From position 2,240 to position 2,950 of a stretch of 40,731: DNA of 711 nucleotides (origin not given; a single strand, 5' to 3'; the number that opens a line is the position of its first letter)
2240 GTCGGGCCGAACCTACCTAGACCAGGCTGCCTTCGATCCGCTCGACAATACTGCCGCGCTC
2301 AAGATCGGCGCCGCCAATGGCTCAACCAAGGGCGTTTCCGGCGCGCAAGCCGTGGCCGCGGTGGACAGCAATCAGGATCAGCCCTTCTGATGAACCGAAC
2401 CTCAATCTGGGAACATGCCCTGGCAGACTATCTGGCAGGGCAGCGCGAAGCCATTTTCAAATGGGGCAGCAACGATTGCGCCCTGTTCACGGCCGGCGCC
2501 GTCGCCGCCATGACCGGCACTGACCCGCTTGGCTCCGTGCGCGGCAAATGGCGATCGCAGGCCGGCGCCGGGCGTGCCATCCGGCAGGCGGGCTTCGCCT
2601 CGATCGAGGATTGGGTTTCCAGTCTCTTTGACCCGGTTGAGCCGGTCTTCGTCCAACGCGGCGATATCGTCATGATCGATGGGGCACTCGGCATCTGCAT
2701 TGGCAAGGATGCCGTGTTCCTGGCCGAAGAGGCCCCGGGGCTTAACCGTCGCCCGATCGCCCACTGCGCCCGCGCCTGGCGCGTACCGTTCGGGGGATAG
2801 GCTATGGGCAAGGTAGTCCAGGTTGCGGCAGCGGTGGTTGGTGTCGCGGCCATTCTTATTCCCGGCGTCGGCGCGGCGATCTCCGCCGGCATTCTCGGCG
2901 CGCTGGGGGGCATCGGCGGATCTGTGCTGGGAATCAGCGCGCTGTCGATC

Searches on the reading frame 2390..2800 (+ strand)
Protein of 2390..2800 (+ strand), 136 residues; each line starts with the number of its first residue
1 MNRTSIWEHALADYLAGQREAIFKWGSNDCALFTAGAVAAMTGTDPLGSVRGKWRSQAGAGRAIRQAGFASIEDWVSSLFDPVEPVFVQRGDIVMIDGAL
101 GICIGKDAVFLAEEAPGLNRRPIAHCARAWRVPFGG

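Call 44: search_protein_families(library=pfam, proteins=[window:2390-2800:+], max_evalue=0.05)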
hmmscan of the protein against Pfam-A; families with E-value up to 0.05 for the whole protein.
window:2390-2800:+ (136 aa): 1 family
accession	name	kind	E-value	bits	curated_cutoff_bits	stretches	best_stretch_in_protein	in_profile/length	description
PF22262.2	DUF6950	-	3.9e-41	140.7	27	1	3-132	2-134/134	Domain of unknown function (DUF6950)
